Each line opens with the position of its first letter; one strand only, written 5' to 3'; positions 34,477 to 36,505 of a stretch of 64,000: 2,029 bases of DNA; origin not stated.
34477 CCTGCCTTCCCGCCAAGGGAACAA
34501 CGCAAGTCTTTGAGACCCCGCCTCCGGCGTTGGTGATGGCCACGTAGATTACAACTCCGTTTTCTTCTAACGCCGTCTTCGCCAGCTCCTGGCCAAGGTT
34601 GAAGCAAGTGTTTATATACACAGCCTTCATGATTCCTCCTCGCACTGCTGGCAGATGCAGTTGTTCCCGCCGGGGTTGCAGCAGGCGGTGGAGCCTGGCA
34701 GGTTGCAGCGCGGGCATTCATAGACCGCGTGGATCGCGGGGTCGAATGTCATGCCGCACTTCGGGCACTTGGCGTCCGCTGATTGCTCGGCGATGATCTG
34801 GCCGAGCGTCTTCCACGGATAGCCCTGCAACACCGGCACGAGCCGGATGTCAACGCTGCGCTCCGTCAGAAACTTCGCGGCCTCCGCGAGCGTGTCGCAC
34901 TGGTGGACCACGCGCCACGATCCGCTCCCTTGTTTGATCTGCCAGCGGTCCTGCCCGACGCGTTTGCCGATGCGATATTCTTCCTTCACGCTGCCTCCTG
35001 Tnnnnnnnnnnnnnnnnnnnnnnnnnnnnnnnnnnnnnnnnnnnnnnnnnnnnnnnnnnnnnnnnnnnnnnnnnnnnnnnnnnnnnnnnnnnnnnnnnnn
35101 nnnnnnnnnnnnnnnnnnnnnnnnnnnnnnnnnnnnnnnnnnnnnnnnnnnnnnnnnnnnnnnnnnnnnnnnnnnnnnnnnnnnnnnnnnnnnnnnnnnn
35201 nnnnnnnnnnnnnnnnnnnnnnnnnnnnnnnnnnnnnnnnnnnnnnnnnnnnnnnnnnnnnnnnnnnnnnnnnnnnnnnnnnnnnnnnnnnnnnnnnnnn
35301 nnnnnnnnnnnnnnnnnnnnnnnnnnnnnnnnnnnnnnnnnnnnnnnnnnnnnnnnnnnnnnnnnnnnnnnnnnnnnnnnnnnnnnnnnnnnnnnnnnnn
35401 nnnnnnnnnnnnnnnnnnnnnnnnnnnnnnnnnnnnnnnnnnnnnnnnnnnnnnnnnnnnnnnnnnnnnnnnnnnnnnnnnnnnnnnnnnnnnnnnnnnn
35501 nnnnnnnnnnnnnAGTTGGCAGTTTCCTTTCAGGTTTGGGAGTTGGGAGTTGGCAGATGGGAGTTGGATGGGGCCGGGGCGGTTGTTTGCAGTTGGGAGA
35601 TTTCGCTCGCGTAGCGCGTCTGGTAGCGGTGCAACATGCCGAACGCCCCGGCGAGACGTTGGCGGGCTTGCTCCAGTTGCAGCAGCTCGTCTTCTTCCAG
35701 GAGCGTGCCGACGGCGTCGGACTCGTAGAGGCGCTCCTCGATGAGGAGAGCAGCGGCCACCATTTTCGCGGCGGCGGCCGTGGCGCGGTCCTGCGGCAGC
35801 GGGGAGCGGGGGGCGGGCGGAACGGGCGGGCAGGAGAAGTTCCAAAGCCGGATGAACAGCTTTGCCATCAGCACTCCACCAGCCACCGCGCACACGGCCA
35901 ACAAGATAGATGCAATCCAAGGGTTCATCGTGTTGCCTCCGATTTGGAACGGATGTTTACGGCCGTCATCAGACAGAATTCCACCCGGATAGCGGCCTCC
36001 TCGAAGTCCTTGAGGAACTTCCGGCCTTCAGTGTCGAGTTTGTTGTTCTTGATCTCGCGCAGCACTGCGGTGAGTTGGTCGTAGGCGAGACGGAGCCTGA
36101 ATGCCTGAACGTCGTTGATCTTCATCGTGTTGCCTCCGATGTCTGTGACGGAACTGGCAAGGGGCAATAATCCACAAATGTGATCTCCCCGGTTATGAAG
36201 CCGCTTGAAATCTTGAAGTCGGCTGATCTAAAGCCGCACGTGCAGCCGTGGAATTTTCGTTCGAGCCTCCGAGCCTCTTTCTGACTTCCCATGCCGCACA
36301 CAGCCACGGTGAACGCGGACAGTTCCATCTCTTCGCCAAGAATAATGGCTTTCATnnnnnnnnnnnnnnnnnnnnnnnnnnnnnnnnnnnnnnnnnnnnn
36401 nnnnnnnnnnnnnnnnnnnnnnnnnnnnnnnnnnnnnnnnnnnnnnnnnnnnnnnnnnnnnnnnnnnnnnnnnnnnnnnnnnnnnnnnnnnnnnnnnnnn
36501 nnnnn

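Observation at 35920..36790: Repeated 23-nt RBS/start cassette gives consecutive early genes identical ...SEATR C-termini and ATGA stop-start overlaps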

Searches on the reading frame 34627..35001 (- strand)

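Call 7: search_protein_families(library=pfam, proteins=[window:34627-35001:-], max_evalue=0.1)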
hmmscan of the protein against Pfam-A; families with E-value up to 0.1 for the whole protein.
window:34627-35001:- (124 aa): 2 families
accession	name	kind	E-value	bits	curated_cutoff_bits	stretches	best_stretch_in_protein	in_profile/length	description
PF23470.1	Zn_ribbon_PF0610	-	0.00093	19.4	26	1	77-99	2-24/39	PF0610 rubredoxin-like zinc beta-ribbon domain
PF13878.12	zf-C2H2_3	-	0.076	13.3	27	1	73-89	8-26/40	zinc-finger of acetyl-transferase ESCO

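Call 8: search_protein_families(library=phrogs, proteins=[window:34627-35001:-], max_evalue=0.1)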
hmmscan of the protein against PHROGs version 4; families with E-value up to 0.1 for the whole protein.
window:34627-35001:- (124 aa): 2 families
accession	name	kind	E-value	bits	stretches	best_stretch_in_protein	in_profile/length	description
phrog_9188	-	unknown function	0.034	15.4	1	66-99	28-60/70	-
phrog_4875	-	unknown function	0.035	15.3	1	73-100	9-37/77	-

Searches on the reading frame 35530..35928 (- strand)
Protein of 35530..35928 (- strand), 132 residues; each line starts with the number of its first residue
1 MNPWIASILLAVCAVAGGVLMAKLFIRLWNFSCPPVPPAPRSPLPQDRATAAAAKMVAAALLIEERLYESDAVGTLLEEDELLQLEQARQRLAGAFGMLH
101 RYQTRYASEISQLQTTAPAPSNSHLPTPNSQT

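Call 7: search_protein_families(library=pfam, proteins=[window:35530-35928:-], max_evalue=0.1)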
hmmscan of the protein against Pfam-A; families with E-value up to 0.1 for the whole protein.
window:35530-35928:- (132 aa): 1 family
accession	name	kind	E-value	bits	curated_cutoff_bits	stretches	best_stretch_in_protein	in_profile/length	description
PF25587.1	Rv2743c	-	0.053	13.6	27.7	0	4-56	56-109/237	Rv2743c family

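Call 8: search_protein_families(library=phrogs, proteins=[window:35530-35928:-], max_evalue=0.1)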
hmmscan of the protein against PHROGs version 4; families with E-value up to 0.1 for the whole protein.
window:35530-35928:- (132 aa): 1 family
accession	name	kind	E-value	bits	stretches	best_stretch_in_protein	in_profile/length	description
phrog_14446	-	unknown function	0.089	13.6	0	61-108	95-143/168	-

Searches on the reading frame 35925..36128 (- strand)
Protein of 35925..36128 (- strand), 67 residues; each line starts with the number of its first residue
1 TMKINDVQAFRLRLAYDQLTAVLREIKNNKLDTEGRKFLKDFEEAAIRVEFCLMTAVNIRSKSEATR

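Call 7: search_protein_families(library=pfam, proteins=[window:35925-36128:-], max_evalue=0.1)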
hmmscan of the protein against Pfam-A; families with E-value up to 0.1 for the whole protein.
window:35925-36128:- (67 aa): 0 families

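Call 8: search_protein_families(library=phrogs, proteins=[window:35925-36128:-], max_evalue=0.1)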
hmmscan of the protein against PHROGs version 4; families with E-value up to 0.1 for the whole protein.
window:35925-36128:- (67 aa): 0 families

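Call 56: search_protein_representatives(protein=window:35925-36125:-)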
Query: 66 residues. Proteins with E-value up to 0.001 (for the whole library): 3; up to 1e-10: 1; up to 1e-30: 1. The best 3 are listed.
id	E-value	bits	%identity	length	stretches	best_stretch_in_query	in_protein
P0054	1.2e-34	131.7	100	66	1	1-66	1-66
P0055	3.0e-10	55.5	48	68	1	1-64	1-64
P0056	4.0e-04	36.3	40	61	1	1-55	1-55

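Call 58: find_encoding_contigs(protein=P0055, flank=6000, max_places=4)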
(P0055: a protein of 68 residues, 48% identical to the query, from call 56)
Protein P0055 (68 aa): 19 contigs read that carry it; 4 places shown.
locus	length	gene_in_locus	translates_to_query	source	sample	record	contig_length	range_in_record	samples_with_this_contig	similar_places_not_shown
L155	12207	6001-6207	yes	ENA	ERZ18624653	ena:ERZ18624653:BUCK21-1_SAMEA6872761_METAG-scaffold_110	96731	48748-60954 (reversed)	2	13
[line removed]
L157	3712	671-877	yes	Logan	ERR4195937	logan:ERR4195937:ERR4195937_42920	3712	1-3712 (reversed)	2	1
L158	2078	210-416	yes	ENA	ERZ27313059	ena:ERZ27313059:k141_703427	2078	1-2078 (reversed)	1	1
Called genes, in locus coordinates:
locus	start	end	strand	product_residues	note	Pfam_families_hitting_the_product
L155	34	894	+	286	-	-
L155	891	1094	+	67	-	-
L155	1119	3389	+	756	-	-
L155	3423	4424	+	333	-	PF13401:AAA_22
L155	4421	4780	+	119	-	-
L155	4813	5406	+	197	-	PF07352:Phage_Mu_Gam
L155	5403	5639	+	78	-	-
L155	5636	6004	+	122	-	-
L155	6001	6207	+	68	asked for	-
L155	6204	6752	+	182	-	-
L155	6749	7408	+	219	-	-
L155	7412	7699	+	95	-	-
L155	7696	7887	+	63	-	-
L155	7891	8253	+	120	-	-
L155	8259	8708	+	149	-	-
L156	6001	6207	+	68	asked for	-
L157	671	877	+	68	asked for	-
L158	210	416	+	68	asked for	-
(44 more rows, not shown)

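Call 59: find_encoding_contigs(protein=P0056, flank=6000, max_places=4)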
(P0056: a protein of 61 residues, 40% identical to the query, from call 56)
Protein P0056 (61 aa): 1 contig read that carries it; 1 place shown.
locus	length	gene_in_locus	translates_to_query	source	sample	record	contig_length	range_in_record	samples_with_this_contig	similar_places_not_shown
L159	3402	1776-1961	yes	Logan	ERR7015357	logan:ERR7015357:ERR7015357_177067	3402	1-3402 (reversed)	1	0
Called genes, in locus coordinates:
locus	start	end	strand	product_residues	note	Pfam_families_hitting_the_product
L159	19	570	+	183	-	-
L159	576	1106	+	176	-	PF07352:Phage_Mu_Gam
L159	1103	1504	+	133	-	-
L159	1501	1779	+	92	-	-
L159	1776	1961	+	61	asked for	-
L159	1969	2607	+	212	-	-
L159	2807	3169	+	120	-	-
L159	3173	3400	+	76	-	?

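Call 78: find_related_loci(query=A4, collection=viral_contigs, flank=4000)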
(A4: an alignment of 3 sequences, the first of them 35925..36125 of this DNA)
Query A4 (66 aa) in viral_contigs; peptide patterns used: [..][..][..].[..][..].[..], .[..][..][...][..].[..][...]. (x = any residue, [..] = any of these).
423 stretches matched a pattern, but none encodes a relative of the query by tblastn (E <= 1e-3).

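Call 82: predict_structure(alignment_id=A4)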
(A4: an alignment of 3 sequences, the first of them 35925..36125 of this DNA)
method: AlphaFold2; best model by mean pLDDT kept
length: 66 residues; sequences in the alignment: 3
mean_pLDDT: 90.3   pTM: 0.69
mean pLDDT of the five models: 90.3, 88.4, 86.6, 82.9, 81.9
residues with pLDDT >= 90: 46; 70-90: 18; 50-70: 2; < 50: 0
segments of 3 or more residues with pLDDT < 50: none
pLDDT, mean of each block of 10 residues (from residue 1): 84 95 93 95 95 89 76
secondary structure, 60 per line:
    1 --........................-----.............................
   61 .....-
elements in order: H3-26 H32-65

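Call 84: fold_search(model_id=the predicted structure, library=viral)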
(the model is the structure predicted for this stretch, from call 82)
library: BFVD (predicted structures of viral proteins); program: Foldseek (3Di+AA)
matches with E <= 10: 655; with E <= 0.001: 0
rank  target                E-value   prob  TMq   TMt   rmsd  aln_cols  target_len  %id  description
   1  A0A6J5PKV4            2.4e-01  0.99  0.83  0.82   2.1        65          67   23  Uncharacterized protein [uncultured Caudovirales phage]
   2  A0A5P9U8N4            2.4e-01  0.98  0.78  0.74   2.7        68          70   18  (no name in the UniProt tables at hand)
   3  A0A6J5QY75            2.8e-01  0.97  0.75  0.65   2.6        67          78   18  Uncharacterized protein [uncultured Caudovirales phage]
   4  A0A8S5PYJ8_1          3.2e-01  0.99  0.76  0.04   1.0        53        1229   26  PolyVal ADP-Ribosyltransferase in polyvalent protein [Myoviridae sp. ctWiL39]
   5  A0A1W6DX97            4.2e-01  0.97  0.79  0.70   2.2        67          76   10  Uncharacterized protein [Sphingobium phage Lacusarx]
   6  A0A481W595            4.8e-01  0.99  0.84  0.85   1.4        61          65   11  Uncharacterized protein [Salmonella phage vB_SenS_SE1]
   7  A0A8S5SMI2            4.8e-01  0.97  0.79  0.81   1.7        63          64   11  Uncharacterized protein [Podoviridae sp. ctIKM86]
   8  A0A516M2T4            5.9e-01  0.97  0.88  0.79   1.5        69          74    9  (no name in the UniProt tables at hand)
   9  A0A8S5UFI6            6.7e-01  0.94  0.77  0.18   2.0        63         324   11  Uncharacterized protein [Myoviridae sp. ctcyQ27]
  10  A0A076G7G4            6.7e-01  0.87  0.72  0.30   2.5        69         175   19  Uncharacterized protein [Listeria phage LMTA-34]
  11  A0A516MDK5            6.7e-01  0.77  0.64  0.52   5.3        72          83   11  (no name in the UniProt tables at hand)
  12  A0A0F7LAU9            7.2e-01  0.90  0.65  0.74   1.8        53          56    9  Uncharacterized protein [uncultured marine virus]
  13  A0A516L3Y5            8.2e-01  0.98  0.86  0.75   0.9        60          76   10  (no name in the UniProt tables at hand)
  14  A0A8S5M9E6            8.2e-01  0.57  0.56  0.53   3.1        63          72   22  Uncharacterized protein [Siphoviridae sp. ctv4j104]
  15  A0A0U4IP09            8.8e-01  0.97  0.85  0.44   1.0        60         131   12  Uncharacterized protein [Arthrobacter phage Salgado]
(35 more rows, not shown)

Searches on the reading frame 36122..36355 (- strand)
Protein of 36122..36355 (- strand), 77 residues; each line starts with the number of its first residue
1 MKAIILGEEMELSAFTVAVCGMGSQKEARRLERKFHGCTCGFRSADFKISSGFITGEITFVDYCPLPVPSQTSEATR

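Call 7: search_protein_families(library=pfam, proteins=[window:36122-36355:-], max_evalue=0.1)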
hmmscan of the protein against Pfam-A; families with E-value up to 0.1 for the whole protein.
window:36122-36355:- (77 aa): 0 families

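Call 8: search_protein_families(library=phrogs, proteins=[window:36122-36355:-], max_evalue=0.1)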
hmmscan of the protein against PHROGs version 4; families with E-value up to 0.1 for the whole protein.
window:36122-36355:- (77 aa): 1 family
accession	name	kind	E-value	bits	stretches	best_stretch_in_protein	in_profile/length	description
phrog_32244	-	unknown function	0.031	15.3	1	10-44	5-39/58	-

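Call 27: find_homologous_proteins(query=window:36122-36355:-, max_evalue=0.001)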
Query window:36122-36355:- (77 aa): 1 proteins with E <= 0.001 among 1 candidates.
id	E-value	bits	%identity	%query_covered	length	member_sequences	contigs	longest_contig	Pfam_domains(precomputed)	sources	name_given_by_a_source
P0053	1.1e-44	167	100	100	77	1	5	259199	-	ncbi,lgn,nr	ncbi:MAG: hypothetical protein NT105_23795 [Verrucomicrobia bacterium]|nr:hypothetical protein [Verr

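Call 28: find_encoding_contigs(protein=P0053, flank=5000, max_places=8)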
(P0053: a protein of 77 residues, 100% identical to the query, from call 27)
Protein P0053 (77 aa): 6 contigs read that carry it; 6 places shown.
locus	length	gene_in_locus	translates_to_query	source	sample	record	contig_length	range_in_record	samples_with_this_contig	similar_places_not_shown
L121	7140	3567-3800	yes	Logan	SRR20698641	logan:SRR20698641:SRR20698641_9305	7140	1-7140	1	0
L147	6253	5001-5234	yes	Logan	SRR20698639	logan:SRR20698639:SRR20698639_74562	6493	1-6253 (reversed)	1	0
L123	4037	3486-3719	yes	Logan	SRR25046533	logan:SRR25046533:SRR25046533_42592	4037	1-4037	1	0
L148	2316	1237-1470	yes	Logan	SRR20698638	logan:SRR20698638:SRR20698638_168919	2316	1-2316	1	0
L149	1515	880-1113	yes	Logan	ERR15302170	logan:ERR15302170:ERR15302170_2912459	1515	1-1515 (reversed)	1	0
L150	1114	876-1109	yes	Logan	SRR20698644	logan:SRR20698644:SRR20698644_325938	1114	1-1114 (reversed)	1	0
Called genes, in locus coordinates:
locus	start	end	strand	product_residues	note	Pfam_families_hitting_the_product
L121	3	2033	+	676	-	?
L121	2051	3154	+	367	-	PF13401:AAA_22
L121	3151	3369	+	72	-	-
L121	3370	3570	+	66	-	-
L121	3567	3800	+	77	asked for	-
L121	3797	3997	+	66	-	-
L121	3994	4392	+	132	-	-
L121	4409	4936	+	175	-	PF07352:Phage_Mu_Gam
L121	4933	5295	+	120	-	-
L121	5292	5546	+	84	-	-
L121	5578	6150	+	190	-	-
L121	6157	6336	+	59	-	-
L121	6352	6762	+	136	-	-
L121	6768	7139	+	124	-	?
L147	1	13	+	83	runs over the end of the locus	?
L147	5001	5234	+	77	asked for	-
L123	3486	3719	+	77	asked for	-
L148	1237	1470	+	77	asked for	-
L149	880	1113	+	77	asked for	-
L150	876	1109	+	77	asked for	-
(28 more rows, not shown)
